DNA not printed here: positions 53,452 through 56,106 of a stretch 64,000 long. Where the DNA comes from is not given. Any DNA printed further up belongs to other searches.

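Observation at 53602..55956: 784-aa lipoprotein with exactly three CXXCH motifs and few other cysteines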

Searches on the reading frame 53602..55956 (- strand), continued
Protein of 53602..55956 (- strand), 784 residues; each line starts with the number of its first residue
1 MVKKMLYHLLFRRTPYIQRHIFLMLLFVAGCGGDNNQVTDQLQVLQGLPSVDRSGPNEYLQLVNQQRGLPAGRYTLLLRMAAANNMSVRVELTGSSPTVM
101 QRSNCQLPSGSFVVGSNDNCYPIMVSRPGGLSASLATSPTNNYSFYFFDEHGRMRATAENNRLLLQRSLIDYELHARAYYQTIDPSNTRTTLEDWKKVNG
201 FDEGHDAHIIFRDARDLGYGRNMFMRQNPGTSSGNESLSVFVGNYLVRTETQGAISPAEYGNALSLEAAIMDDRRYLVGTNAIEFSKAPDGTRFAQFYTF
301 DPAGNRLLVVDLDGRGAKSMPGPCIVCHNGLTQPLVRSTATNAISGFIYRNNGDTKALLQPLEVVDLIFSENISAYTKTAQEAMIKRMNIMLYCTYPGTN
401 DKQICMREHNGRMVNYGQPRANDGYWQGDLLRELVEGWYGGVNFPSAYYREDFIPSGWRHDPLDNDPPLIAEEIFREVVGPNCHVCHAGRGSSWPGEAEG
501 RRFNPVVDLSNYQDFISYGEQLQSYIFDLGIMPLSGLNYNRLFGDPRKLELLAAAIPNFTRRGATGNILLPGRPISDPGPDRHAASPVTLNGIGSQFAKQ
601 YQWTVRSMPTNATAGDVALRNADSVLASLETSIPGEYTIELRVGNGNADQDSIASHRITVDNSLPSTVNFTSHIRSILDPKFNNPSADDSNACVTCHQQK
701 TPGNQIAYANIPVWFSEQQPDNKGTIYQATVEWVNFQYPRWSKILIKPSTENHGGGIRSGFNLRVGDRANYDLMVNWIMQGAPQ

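Call 17: search_solved_structures(query=A1, max_evalue=1, show_alignments=3)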
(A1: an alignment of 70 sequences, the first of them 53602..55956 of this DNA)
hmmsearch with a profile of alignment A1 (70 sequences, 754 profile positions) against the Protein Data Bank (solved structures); distinct sequences matched with E-value up to 1: 17.
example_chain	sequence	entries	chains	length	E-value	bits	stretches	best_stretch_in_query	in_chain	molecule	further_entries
6nz0_Z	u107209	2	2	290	4.2e-14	55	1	555-639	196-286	Dyslexia-associated protein KIAA0319-like protein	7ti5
2yrl_A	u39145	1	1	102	0.00014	23.5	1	557-641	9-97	KIAA1837 protein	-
7kpn_Z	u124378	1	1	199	0.00026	22.6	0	581-641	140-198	Dyslexia-associated protein KIAA0319-like protein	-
2yn3_A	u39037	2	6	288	0.087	14.3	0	47-644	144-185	PUTATIVE INNER MEMBRANE PROTEIN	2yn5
2e7m_A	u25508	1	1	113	0.11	13.9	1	581-637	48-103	Protein KIAA0319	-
5mab_A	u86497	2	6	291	0.12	13.8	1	642-753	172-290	FoxE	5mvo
9p4n_R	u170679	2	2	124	0.16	13.4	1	569-642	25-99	Dyslexia-associated protein KIAA0319-like protein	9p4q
4l9d_A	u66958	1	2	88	0.2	13.1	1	600-639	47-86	Protease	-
5ezd_A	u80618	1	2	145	0.2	13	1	583-643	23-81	Kunitz-type protease inhibitor 1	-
6jcs_R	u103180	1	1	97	0.35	12.3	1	581-637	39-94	Dyslexia-associated protein KIAA0319-like protein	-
2c26_A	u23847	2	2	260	0.36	12.2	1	604-652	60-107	ENDOGLUCANASE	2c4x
1gdv_A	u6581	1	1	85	0.52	11.7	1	305-342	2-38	CYTOCHROME C6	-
6ihb_R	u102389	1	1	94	0.61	11.5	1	581-638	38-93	Dyslexia-associated protein KIAA0319-like protein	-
6jcq_R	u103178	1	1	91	0.62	11.4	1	581-638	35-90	Dyslexia-associated protein KIAA0319-like protein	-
7wjx_R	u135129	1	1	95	0.63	11.4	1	581-638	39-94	Dyslexia-associated protein KIAA0319-like protein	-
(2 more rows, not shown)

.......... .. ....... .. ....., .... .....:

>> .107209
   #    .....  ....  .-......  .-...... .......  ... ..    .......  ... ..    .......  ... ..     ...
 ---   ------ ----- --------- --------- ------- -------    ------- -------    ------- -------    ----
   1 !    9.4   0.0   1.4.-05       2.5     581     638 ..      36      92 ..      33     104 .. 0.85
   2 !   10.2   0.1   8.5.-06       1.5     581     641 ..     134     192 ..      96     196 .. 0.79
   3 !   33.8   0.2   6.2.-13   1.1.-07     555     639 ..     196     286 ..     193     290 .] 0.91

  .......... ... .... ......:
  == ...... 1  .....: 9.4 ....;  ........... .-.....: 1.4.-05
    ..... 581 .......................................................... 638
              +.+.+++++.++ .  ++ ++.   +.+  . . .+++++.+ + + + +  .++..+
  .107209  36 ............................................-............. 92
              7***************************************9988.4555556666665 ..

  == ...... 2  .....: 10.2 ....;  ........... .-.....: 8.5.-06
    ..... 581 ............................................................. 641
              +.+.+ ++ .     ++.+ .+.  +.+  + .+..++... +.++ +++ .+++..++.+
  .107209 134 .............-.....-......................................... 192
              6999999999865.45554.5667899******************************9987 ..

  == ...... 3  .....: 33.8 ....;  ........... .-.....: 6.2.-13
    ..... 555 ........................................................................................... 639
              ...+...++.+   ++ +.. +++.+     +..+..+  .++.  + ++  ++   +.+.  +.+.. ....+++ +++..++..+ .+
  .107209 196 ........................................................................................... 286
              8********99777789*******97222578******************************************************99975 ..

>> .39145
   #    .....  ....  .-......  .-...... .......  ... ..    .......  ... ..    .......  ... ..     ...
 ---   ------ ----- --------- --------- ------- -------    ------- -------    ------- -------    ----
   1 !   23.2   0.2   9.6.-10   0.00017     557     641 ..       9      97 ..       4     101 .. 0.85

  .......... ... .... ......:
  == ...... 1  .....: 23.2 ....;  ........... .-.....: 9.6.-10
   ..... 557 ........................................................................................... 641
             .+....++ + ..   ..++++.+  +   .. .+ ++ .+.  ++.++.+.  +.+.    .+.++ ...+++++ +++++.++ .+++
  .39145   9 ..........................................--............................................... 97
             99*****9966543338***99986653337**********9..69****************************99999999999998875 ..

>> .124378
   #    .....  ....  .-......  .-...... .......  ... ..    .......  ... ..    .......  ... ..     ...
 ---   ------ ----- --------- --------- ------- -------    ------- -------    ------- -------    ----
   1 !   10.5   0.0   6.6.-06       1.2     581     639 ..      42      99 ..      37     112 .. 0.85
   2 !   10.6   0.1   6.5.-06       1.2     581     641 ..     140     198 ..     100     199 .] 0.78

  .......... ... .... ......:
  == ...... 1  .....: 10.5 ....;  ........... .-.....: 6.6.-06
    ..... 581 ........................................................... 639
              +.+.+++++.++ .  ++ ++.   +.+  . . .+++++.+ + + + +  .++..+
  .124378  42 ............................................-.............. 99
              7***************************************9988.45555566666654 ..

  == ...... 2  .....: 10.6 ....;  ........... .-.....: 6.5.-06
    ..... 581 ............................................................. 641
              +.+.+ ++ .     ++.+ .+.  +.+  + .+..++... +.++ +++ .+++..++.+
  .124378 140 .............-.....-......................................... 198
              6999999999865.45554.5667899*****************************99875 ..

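Call 22: find_related_loci(query=A1, collection=genome_contigs, flank=10000)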
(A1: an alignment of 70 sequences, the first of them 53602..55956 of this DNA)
Query A1 (784 aa) in genome_contigs; peptide patterns used: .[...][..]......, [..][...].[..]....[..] (x = any residue, [..] = any of these).
223 stretches matched a pattern; 176 encode a relative of the query (tblastn E <= 1e-3); the best 80 are kept; 80 distinct loci.
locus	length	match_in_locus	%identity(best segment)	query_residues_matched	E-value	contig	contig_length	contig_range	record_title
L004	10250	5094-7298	36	21-782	3e-121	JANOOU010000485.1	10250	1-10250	MAG: Gammaproteobacteria bacterium isolate VAR_43_metabat_104 VAR_43_k141_3823329, whole genome shotgun sequence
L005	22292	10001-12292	34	50-782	1e-120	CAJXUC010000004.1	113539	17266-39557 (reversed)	MAG TPA_asm: uncultured Gammaproteobacteria bacterium isolate SRR3933286_bin.3_MetaBAT_v2.12.1_MAG genome assembly, cont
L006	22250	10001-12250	34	5-782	5e-117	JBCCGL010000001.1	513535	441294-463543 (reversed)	MAG: Pseudomonadota bacterium isolate P01_B01_bin.42 k141_3746300_length_513535_cov_29.2346, whole genome shotgun sequen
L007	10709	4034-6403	34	21-783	1e-116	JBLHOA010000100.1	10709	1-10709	MAG: Gammaproteobacteria bacterium isolate 3300055726_29 Ga0535650_0010710, whole genome shotgun sequence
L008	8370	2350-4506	33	17-784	2e-116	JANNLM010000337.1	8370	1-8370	MAG: Gammaproteobacteria bacterium isolate SOY_38_metabat_135 SOY_38_k141_3607934, whole genome shotgun sequence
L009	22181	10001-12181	34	51-784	1e-115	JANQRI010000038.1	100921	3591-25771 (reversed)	MAG: Gammaproteobacteria bacterium isolate IP29b_bin.56 k99_2869126, whole genome shotgun sequence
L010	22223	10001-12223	34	19-784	2e-115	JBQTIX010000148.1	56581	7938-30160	MAG: Panacagrimonas sp. isolate SAW210 c_000000219274, whole genome shotgun sequence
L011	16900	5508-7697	35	56-782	3e-114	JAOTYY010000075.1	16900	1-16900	MAG: Gammaproteobacteria bacterium isolate 21_Jan_SF_Bin59 21_Jan_SF_Bin59_scaffold_2202_c1, whole genome shotgun sequen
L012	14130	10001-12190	34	21-782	4e-114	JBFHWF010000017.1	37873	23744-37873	MAG: Gammaproteobacteria bacterium isolate Mix_sand09.2021.07.Z.19 k141_11452_length_37873_cov_17.7918, whole genome sho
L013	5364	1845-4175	33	47-784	6e-113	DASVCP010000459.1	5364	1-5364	MAG TPA_asm: Gammaproteobacteria bacterium isolate SMAG_U2009 k141_868643, whole genome shotgun sequence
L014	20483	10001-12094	33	51-782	5e-112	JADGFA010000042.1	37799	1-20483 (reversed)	MAG: Gammaproteobacteria bacterium isolate OB6 NODE_291_length_37799_cov_5.836605, whole genome shotgun sequence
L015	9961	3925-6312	32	21-782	3e-112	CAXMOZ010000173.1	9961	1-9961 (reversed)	MAG: uncultured Acidimicrobiia bacterium isolate 07C-BC-St04_bin.28.orig genome assembly, contig: k141_2490433, whole ge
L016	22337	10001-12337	33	46-784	4e-112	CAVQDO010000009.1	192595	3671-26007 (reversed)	MAG: uncultured Gammaproteobacteria bacterium isolate MFD03551.bin.1.130 genome assembly, contig: contig_15773, whole ge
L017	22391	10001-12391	32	18-783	2e-111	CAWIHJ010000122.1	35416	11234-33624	MAG: uncultured Gammaproteobacteria bacterium isolate MFD03551.bin.2.9 genome assembly, contig: contig_98133, whole geno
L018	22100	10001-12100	33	51-782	6e-110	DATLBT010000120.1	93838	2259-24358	MAG TPA_asm: Verrucomicrobiia bacterium isolate SMAG_U14305 k141_7818659, whole genome shotgun sequence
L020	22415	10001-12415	32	28-782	3e-108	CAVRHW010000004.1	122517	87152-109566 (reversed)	MAG: uncultured Gammaproteobacteria bacterium isolate MFD05684.bin.2.96 genome assembly, contig: contig_109719, whole ge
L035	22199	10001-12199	31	5-782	2e-99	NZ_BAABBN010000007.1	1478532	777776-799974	Litoribacillus peritrichatus strain JCM 17551 sequence07, whole genome shotgun sequence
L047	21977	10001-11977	31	49-782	3e-95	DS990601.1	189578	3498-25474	gamma proteobacterium HTCC5015 scf_1106129323644 genomic scaffold, whole genome shotgun sequence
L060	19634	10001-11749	33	165-783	4e-90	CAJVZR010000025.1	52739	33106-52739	MAG TPA_asm: uncultured Oleispira sp. isolate SRR5469033_bin.57_MetaBAT_v2.12.1_MAG genome assembly, contig: NODE_349_le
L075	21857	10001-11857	33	132-782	4e-87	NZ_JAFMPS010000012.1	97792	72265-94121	Alcanivorax sp. 1008 NODE_12_length_97792_cov_52.110295, whole genome shotgun sequence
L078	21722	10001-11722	33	183-784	3e-83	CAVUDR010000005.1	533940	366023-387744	MAG: uncultured beta proteobacterium isolate MFD02832.bin.3.67 genome assembly, contig: contig_2650, whole genome shotgu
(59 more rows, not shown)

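Call 25: predict_structure(alignment_id=A1)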
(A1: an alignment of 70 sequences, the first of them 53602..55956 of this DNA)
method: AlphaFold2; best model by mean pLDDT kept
length: 784 residues; sequences in the alignment: 70
mean_pLDDT: 85.5   pTM: 0.86
mean pLDDT of the five models: 85.5, 83.5, 83.4, 83.4, 82.7
residues with pLDDT >= 90: 438; 70-90: 226; 50-70: 84; < 50: 36
segments of 3 or more residues with pLDDT < 50: 1-3, 30-54, 252-255
pLDDT, mean of each block of 10 residues (from residue 1): 51 60 65 40 36 64 88 89 74 70 62 68 88 78 86 83 88 94 95 97 96 90 92 79 88 49 89 96 93 95 97 85 91 87 86 91 94 96 97 96 93 93 87 96 96 96 96 95 77 57 65 89 91 86 94 95 94 94 96 92 98 97 95 98 92 97 94 93 84 84 79 78 81 92 90 83 92 96 92
secondary structure, 60 per line:
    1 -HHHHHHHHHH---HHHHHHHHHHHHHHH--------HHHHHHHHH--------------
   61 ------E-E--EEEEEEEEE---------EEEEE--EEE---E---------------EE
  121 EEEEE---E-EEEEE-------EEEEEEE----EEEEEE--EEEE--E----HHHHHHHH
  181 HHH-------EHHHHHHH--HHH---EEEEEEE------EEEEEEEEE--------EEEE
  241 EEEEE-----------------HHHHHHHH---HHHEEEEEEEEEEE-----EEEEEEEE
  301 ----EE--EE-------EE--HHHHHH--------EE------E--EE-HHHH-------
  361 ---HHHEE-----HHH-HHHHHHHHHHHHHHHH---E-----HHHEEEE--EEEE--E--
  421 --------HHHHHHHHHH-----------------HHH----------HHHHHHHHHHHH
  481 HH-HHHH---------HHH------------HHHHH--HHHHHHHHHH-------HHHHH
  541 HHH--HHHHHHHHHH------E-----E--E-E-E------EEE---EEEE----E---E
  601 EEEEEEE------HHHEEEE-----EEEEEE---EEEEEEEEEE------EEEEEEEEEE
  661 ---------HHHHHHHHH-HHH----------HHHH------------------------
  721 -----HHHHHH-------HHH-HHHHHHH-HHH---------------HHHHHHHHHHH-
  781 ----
elements in order (helices of 4 or more, strands of 3 or more residues): H2-11 H15-29 H38-46 E72-80 E90-94 E97-99 E119-125 E131-135 E143-149 E154-159 E162-165 H173-183 H192-198 E207-213 E220-228 E237-245 H263-270 E277-287 E293-300 H322-327 H350-353 H378-393 E406-409 E412-415 H429-438 H469-482 H484-487 H512-516 H519-528 H536-543 H546-555 E582-584 E588-591 E600-607 E617-620 E626-631 E635-644 E651-660 H670-678 H693-696 H726-731 H743-749 H769-779

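Call 28: fold_search(model_id=the predicted structure, library=pdb)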
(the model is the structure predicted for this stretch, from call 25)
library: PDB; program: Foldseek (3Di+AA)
matches with E <= 10: 788; with E <= 0.001: 3
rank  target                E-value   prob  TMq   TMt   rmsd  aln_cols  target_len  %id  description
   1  2yrl_MODEL_1_A        1.9e-04  1.00  0.10  0.67   4.5        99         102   30  Solution structure of the PKD domain from KIAA 1837 protein (released 2007-10-02)
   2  3uto_B                5.3e-04  0.38  0.13  0.17  27.7       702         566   10  Twitchin kinase region from C.elegans (Fn31-NL-kin-CRD-Ig26) (released 2012-08-08)
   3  6ihb_R                6.2e-04  1.00  0.10  0.72   2.9        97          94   22  Adeno-Associated Virus 2 in complex with AAVR (released 2019-03-20)
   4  7kpn_Z                1.0e-03  1.00  0.09  0.63   4.3        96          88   18  Adeno-associated virus serotype 5 in complex with the cellular receptor AAVR at 2.5 Angstroms resolution, AAV5 AAVR (released 2020-12-16)
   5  9fly_A                1.2e-03  1.00  0.10  0.09   7.2       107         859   16  CryoEM structure of the base (4151-5009) in the grappling hook protein A (GhpA) in the bacterium Aureispira sp. CCB-QB (released 2024-10-16)
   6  3uto_A                1.4e-03  0.28  0.13  0.16  27.9       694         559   10  Twitchin kinase region from C.elegans (Fn31-NL-kin-CRD-Ig26) (released 2012-08-08)
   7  7amk_A                4.2e-03  0.96  0.08  0.13  15.6       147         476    9  Zebrafish RET Cadherin Like Domains 1 to 4. (released 2021-02-03)
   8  4nzj                  4.4e-03  1.00  0.09  0.14   3.9        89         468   17  Crystal structure of a putative alpha-galactosidase (BF1418) from Bacteroides fragilis NCTC 9343 at 1.57 A resolution (released 2013-12-25)
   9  2l04_MODEL_1_A        4.9e-03  1.00  0.08  0.52   4.6        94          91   15  The Solution Structure of the C-terminal Ig-like Domain of the Bacteriophage Lambda Tail Tube Protein (released 2010-09-22)
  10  9lgg_C                5.2e-03  0.89  0.07  0.19  10.6       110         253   15  Crystal structure of the human MuSK(Ig3_Fz)/L1 peptide complex (released 2025-12-03)
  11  7sjl_MODEL_1_A        7.5e-03  0.95  0.08  0.36   6.5       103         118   13  Solution NMR Structure of Immunoglobulin-like Domain of Human Neuregulin-1 (released 2022-05-18)
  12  2e7m_MODEL_1_A        7.9e-03  1.00  0.10  0.62   4.2       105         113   18  Solution structure of the PKD domain (329-428) from human KIAA0319 (released 2007-07-17)
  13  4ogz_A                7.9e-03  1.00  0.09  0.15   3.3        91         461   13  Crystal structure of a putative alpha-galactosidase/melibiase (BF4189) from Bacteroides fragilis NCTC 9343 at 2.00 A r (released 2014-02-05)
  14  9lgg_B                7.9e-03  0.77  0.07  0.18  11.6       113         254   15  Crystal structure of the human MuSK(Ig3_Fz)/L1 peptide complex (released 2025-12-03)
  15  9lgg_D                8.4e-03  0.75  0.07  0.17  11.8       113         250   15  Crystal structure of the human MuSK(Ig3_Fz)/L1 peptide complex (released 2025-12-03)
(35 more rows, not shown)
